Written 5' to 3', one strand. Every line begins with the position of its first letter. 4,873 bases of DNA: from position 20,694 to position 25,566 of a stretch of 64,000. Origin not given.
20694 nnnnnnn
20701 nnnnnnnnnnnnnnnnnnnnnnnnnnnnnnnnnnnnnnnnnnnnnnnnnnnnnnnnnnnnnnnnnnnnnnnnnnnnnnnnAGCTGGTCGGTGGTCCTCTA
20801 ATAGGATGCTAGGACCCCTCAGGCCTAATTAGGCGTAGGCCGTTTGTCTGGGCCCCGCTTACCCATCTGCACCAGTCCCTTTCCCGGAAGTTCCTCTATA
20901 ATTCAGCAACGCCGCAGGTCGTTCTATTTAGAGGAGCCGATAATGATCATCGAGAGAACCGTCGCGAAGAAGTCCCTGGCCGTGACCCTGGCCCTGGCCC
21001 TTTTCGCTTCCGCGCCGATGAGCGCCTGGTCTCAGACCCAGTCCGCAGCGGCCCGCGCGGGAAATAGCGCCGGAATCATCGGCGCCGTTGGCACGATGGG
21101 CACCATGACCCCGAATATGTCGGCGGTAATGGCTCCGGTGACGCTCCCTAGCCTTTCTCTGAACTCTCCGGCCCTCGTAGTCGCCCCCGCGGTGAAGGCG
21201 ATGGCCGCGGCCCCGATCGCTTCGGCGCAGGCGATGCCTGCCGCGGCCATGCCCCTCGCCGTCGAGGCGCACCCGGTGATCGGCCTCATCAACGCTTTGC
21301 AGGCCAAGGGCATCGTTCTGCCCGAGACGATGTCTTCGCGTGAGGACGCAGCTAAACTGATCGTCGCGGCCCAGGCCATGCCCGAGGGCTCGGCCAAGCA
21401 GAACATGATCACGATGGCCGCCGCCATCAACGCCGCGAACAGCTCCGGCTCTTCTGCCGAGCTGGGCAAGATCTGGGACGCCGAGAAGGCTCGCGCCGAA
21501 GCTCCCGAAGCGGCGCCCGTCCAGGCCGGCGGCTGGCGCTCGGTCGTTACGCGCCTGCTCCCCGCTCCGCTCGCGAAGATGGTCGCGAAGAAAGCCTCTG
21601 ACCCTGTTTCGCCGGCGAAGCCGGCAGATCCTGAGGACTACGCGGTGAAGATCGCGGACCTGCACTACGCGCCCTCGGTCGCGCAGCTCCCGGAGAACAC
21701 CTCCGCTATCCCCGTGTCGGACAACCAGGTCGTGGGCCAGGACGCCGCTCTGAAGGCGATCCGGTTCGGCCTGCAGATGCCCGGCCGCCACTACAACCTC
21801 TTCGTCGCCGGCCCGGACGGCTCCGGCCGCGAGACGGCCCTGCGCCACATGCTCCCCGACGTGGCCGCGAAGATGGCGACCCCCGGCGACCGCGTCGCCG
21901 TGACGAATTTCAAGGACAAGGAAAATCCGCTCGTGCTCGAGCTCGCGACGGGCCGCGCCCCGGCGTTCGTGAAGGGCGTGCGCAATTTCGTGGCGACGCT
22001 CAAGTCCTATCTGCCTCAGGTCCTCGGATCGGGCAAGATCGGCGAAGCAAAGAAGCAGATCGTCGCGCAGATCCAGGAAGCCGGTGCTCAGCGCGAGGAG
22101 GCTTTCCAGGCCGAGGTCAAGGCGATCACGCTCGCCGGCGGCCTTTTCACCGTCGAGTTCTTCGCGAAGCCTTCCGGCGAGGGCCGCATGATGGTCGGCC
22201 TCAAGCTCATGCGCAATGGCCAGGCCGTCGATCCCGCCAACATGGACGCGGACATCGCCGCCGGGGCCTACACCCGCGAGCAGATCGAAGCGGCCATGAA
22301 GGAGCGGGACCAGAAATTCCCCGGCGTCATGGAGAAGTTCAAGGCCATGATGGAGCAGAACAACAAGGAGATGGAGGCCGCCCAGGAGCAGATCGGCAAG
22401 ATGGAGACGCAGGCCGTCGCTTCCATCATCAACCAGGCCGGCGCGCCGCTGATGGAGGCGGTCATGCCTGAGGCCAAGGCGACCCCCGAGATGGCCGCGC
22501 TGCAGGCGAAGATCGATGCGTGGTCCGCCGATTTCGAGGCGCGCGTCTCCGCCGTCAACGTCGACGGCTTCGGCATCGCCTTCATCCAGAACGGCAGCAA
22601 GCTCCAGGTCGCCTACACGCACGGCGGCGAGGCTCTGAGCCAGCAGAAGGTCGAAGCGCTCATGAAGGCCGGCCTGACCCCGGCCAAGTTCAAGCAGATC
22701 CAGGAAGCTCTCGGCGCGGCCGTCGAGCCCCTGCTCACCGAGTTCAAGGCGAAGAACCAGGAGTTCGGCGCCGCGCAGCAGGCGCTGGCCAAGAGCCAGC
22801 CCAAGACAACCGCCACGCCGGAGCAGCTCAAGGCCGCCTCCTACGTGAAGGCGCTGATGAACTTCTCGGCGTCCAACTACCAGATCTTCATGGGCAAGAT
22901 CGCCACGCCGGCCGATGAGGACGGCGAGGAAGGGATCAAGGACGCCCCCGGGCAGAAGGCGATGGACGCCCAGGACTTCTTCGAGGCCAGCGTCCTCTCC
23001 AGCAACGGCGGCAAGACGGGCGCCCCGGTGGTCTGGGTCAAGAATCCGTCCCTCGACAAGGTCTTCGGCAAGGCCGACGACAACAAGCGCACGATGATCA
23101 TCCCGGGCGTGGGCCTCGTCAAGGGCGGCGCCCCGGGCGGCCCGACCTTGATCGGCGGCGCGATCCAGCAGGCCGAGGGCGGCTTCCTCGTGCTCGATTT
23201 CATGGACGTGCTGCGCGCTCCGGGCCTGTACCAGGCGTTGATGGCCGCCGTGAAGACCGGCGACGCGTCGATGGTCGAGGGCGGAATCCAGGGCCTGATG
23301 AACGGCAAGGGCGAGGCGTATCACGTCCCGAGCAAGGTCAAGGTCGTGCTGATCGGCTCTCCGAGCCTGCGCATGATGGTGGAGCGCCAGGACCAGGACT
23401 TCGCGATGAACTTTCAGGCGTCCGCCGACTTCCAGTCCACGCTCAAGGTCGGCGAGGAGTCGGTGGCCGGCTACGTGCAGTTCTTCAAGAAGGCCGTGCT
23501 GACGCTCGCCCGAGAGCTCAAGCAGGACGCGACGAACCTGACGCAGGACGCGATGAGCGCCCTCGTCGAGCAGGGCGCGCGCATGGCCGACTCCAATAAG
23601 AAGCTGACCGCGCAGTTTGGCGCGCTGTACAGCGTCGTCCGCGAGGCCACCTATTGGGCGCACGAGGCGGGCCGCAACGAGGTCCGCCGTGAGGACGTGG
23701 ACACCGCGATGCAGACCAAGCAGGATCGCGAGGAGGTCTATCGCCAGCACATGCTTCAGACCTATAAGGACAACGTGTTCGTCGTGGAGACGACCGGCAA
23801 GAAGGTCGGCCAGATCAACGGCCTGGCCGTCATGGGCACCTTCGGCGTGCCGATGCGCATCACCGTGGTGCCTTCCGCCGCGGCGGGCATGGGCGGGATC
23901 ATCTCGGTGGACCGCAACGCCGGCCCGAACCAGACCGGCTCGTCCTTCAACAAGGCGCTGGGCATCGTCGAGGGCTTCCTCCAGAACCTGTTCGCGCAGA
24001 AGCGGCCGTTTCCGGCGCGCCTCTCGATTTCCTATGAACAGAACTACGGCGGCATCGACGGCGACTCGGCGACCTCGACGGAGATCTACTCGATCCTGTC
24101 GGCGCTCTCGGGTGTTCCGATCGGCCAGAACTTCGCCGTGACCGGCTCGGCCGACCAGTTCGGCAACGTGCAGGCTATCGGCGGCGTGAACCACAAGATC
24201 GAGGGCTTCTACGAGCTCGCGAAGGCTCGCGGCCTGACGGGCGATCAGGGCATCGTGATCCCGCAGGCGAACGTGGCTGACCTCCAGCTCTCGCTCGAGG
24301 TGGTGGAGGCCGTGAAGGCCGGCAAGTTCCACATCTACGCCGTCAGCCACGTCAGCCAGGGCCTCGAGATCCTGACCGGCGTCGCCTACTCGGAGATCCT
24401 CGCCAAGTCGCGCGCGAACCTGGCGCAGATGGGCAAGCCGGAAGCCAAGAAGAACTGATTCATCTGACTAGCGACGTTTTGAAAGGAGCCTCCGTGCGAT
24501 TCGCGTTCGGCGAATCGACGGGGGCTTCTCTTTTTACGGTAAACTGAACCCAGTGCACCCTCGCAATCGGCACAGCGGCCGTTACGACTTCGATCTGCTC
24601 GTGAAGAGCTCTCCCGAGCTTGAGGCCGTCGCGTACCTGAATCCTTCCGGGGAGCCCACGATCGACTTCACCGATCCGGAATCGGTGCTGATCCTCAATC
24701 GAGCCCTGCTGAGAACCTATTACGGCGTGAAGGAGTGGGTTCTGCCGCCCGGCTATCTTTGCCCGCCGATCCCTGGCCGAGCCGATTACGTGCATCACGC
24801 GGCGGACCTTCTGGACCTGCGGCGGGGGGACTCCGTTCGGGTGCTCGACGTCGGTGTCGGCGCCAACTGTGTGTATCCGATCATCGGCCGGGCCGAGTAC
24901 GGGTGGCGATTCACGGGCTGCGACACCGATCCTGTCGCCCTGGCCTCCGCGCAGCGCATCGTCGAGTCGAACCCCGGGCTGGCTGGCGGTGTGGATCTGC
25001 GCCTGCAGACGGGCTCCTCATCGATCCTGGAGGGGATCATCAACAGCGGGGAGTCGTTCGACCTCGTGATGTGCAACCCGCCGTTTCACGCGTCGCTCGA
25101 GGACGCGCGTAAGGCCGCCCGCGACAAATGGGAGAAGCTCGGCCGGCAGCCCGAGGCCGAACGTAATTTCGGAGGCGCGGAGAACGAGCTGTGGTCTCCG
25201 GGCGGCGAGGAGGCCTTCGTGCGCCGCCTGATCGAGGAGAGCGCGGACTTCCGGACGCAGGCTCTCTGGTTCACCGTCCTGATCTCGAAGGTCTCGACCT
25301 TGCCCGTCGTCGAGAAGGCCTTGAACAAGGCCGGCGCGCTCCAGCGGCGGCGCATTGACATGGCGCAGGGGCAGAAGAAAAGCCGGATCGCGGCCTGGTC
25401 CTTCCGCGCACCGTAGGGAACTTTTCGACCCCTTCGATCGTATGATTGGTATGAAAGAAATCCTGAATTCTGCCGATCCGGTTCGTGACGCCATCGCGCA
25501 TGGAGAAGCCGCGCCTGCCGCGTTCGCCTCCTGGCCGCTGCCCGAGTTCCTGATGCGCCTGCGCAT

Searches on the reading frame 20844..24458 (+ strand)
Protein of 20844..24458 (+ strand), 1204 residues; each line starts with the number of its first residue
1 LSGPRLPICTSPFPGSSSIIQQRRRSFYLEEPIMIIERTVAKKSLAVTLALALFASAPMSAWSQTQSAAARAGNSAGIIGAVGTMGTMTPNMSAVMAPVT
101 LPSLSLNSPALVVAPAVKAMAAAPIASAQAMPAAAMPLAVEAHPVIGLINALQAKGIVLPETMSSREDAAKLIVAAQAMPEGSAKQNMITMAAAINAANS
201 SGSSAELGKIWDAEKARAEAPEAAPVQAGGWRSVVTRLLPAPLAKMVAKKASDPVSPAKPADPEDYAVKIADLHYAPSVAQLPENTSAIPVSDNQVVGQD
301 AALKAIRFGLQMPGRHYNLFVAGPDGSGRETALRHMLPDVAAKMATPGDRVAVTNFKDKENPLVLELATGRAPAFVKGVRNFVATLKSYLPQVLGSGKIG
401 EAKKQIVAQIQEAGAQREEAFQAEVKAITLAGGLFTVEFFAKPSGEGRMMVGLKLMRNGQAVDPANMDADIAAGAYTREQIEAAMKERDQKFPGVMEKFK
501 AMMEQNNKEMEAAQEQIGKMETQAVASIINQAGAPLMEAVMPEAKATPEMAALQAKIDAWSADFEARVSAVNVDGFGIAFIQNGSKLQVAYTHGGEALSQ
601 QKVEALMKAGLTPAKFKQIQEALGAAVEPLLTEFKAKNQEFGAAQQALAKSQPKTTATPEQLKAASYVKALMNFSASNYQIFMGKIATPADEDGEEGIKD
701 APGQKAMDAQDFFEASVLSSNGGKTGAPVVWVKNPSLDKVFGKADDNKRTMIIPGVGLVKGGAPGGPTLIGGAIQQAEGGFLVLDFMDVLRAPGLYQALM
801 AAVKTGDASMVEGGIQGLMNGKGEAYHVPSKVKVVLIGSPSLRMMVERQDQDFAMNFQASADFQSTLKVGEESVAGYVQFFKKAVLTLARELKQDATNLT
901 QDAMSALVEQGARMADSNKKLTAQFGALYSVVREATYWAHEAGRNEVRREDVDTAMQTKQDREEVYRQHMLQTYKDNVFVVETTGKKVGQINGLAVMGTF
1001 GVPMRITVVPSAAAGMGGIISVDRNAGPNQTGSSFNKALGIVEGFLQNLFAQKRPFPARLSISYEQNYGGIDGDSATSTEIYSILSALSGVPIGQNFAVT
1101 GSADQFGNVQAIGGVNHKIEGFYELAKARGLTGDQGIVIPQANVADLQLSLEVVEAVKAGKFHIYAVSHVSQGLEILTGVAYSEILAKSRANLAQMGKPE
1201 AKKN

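Call 7: search_protein_families(library=ncbifam, proteins=[window:20844-24458:+], max_evalue=0.00001)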
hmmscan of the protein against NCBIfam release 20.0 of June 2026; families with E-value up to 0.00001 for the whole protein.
window:20844-24458:+ (1204 aa): 4 families
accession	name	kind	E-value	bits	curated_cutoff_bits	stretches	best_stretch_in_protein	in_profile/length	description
TIGR00764.1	lon_rel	equivalog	1.5e-34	119.6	516.6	1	883-1157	313-577/608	ATP-dependent protease LonB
TIGR02903.1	spore_lon_C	equivalog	5.3e-13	48.3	678.8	1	954-1156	415-601/615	Lon family ATP-dependent protease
TIGR02902.1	spore_lonB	equivalog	4.1e-11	42.2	723.3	1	956-1158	311-519/531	ATP-dependent protease LonB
TIGR00763.1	lon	equivalog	1.1e-08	34.1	608.05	1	890-1171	519-788/795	endopeptidase La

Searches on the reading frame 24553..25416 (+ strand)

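Call 7: search_protein_families(library=ncbifam, proteins=[window:24553-25416:+], max_evalue=0.00001)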
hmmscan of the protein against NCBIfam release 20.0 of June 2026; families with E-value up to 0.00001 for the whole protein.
window:24553-25416:+ (287 aa): 3 families
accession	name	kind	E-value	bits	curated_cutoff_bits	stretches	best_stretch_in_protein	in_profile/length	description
NF008725.1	PRK11727.1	equivalog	6.3e-115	383.8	302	1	2-284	1-293/293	23S rRNA (adenine(1618)-N(6))-methyltransferase RlmF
TIGR03534.1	RF_mod_PrmC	equivalog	4.7e-07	29.5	199.1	1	90-182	85-170/253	peptide chain release factor N(5)-glutamine methyltransferase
NF007023.0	PRK09489.1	equivalog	2e-06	27.2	295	1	95-191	198-284/342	16S rRNA (guanine(1207)-N(2))-methyltransferase RsmC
